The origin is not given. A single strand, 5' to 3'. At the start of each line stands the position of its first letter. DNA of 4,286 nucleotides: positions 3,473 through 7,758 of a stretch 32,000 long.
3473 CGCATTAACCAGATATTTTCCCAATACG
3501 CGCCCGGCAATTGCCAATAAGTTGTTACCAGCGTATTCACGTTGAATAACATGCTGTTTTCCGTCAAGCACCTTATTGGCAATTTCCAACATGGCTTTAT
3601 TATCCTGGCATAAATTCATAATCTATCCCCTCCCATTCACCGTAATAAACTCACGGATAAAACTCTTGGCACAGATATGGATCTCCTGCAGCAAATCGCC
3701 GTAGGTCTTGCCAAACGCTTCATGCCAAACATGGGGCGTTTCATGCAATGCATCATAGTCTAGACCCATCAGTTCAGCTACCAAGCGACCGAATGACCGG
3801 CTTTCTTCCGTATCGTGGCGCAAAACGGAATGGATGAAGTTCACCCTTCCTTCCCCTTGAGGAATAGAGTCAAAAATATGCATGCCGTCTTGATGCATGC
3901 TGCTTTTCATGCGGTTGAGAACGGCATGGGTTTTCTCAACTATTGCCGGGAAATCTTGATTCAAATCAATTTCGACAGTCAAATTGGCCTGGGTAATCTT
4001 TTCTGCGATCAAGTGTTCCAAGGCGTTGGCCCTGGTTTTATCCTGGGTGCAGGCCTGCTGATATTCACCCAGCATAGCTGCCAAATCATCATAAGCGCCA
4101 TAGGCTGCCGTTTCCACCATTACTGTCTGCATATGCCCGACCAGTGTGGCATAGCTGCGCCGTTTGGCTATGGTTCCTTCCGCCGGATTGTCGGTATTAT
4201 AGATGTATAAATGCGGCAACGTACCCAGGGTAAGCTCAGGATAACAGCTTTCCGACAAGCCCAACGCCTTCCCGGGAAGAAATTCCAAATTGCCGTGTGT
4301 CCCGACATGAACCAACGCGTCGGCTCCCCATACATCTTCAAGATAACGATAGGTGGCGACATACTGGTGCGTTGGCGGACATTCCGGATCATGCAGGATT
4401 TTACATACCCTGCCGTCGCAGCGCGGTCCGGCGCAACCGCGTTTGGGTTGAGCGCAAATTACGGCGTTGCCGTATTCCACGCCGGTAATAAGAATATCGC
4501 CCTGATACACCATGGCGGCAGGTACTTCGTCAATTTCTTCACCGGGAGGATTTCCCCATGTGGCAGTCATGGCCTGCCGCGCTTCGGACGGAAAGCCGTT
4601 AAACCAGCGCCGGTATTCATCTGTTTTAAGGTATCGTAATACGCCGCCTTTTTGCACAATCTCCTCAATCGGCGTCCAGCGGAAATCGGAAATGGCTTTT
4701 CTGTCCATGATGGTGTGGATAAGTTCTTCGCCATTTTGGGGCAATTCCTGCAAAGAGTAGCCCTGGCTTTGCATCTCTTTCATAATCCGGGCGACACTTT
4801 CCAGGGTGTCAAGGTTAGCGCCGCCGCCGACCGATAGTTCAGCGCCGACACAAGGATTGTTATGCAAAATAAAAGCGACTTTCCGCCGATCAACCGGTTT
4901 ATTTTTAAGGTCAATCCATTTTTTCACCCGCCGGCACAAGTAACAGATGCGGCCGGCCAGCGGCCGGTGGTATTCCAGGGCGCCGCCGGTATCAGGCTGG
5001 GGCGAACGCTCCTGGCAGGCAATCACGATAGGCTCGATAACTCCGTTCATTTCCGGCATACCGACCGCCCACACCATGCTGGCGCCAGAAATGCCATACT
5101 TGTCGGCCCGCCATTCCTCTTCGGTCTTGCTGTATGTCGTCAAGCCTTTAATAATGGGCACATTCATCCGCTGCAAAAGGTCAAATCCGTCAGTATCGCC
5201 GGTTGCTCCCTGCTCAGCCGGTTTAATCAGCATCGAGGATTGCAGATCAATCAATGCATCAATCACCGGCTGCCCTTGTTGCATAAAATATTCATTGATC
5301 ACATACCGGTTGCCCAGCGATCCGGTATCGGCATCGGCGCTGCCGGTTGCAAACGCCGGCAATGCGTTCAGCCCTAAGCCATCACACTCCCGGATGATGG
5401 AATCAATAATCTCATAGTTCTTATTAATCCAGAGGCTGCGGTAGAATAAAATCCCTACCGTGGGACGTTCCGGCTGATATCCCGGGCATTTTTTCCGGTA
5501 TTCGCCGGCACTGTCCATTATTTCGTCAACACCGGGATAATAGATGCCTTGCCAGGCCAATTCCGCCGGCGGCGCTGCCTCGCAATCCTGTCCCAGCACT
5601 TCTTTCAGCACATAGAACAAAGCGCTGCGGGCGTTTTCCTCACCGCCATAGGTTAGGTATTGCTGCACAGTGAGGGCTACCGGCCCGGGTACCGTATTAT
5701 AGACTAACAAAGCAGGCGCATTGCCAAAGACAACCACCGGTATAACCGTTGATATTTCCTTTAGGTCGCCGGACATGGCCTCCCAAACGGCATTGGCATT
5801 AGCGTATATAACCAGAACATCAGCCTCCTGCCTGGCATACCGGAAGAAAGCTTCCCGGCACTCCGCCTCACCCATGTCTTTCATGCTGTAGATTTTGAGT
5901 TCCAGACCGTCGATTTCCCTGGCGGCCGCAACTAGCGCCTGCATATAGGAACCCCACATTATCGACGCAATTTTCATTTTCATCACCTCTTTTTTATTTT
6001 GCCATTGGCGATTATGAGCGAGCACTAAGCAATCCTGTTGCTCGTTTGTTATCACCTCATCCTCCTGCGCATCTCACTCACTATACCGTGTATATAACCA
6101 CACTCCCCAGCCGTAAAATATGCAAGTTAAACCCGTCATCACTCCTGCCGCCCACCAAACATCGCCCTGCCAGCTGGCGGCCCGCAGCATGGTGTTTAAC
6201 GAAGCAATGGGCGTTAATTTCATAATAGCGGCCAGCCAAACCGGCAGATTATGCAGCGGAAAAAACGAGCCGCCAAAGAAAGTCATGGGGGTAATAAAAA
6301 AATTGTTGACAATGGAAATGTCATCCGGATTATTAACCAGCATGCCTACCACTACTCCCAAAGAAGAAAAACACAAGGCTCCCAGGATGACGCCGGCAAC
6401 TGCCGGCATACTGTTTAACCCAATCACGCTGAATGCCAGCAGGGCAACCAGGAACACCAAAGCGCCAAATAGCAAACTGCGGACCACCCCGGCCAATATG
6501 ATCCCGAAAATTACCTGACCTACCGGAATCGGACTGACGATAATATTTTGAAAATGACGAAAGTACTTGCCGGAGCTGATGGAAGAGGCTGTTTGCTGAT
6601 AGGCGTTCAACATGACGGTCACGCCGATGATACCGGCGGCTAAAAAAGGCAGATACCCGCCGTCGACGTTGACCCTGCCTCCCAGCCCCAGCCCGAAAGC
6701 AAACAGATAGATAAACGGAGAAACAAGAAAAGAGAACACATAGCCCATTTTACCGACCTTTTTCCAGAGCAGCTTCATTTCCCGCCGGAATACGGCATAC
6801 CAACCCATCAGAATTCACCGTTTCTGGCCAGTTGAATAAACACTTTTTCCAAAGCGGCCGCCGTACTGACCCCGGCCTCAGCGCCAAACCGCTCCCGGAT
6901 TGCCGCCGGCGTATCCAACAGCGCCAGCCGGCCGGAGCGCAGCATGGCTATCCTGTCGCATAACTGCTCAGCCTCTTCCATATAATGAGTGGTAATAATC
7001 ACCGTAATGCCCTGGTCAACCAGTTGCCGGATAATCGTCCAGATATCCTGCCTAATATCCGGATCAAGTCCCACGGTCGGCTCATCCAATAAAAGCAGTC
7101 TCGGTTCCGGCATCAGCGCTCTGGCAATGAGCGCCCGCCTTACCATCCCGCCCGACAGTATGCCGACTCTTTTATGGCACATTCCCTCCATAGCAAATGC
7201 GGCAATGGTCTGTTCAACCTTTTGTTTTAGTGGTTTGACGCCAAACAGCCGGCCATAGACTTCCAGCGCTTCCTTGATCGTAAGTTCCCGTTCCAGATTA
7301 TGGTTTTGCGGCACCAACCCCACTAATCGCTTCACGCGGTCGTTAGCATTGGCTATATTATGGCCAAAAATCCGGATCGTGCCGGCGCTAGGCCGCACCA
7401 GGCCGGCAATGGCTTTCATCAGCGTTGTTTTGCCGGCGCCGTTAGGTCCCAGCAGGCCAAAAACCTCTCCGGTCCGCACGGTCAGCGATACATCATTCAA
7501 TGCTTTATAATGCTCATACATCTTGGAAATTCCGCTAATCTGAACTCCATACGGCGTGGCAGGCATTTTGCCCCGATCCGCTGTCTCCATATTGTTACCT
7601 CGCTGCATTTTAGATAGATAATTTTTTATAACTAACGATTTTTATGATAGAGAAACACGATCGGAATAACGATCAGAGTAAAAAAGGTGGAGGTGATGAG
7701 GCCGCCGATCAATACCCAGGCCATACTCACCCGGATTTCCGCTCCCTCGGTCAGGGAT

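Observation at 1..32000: Two tandem paralogous CobN-chelatase / TonB-receptor / exporter modules: candidate envelope-spanning metallo-tetrapyrrole processing system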

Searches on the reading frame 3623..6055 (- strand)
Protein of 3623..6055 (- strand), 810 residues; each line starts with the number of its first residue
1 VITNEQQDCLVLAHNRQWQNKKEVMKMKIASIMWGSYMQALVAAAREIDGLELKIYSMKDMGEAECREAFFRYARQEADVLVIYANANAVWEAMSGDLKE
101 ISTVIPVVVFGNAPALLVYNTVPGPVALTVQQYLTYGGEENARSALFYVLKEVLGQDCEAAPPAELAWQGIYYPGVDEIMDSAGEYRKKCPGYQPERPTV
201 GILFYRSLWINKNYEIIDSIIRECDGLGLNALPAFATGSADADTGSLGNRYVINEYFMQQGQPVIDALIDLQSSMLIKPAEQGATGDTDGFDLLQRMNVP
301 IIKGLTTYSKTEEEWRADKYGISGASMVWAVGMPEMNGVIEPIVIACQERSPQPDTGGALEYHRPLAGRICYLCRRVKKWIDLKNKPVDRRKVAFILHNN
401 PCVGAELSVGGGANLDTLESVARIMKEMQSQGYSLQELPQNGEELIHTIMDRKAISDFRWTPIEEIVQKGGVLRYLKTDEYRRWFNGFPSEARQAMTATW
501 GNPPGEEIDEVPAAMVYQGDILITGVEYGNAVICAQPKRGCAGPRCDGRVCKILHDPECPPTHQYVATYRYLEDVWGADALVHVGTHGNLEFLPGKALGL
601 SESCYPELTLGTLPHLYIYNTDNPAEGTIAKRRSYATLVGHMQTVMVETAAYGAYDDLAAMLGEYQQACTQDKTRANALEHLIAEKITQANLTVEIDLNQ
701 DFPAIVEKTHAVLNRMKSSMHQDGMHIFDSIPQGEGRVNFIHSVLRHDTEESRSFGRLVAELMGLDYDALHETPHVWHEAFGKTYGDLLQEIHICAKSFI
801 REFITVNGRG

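Call 5: search_protein_families(library=pfam, proteins=[window:3623-6055:-])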
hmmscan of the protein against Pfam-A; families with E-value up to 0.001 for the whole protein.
window:3623-6055:- (810 aa): 1 family
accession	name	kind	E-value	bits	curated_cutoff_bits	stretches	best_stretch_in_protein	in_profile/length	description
PF02514.21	CobN-Mg_chel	-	5.9e-187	624.2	24.5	1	132-805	2-654/1090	CobN/Magnesium Chelatase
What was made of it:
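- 3623..6055 (-): CobN1 N-terminal part (810 aa), ending at an in-frame TAG (3623-3625). Matches profile positions 2-654 (call 5).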

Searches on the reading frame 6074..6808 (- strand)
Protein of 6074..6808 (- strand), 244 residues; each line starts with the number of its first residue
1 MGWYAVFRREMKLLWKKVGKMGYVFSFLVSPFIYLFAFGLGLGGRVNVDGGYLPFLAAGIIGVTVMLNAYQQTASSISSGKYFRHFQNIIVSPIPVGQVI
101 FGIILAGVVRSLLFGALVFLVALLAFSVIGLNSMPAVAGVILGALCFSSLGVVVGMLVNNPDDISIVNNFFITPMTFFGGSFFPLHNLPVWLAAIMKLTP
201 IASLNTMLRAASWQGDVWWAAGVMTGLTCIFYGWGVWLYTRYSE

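Call 5: search_protein_families(library=pfam, proteins=[window:6074-6808:-])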
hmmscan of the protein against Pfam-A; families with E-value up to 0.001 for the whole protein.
window:6074-6808:- (244 aa): 2 families
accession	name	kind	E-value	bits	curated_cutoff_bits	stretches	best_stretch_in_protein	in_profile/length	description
PF01061.29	ABC2_membrane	-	5.7e-21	75.5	26.9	1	3-211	3-209/211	ABC-2 type transporter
PF12698.13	ABC2_membrane_3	-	5.8e-14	52.4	31.6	1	49-237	157-346/347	ABC-2 family transporter protein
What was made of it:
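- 6074..6808 (-): ABC-2 permease a. ABC2_membrane (call 5).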

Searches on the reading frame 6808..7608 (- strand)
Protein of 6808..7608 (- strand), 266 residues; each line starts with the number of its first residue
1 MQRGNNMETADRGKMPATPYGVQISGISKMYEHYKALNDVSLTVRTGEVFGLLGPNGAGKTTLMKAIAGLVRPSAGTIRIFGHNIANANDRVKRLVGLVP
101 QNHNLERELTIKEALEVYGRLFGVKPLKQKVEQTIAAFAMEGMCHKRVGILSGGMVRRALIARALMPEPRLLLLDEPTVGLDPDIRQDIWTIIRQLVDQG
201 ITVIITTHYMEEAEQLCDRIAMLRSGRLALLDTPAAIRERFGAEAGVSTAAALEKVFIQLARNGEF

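Call 5: search_protein_families(library=pfam, proteins=[window:6808-7608:-])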
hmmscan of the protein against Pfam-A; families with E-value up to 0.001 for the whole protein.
window:6808-7608:- (266 aa): 7 families
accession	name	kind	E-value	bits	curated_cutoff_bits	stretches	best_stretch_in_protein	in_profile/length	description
PF00005.33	ABC_tran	-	9.2e-35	120.7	25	1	37-178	1-136/137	ABC transporter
PF13304.12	AAA_21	-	2.8e-14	54.3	27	2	152-208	239-298/304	AAA domain, putative AbiEii toxin, Type IV TA system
PF02463.25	SMC_N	-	6.1e-06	26.3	40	0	32-67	8-44/220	RecF/RecN/SMC N terminal domain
PF13175.12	AAA_15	-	1.5e-05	25.3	32.1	0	34-74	11-50/374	AAA ATPase domain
PF13555.12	AAA_29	-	0.00035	20.7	27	1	40-75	15-50/61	P-loop containing region of AAA domain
PF13604.12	AAA_30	-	0.00045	20.5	27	1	47-89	18-60/191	AAA domain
PF13476.12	AAA_23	-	0.00056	21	27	1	47-68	19-40/201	AAA domain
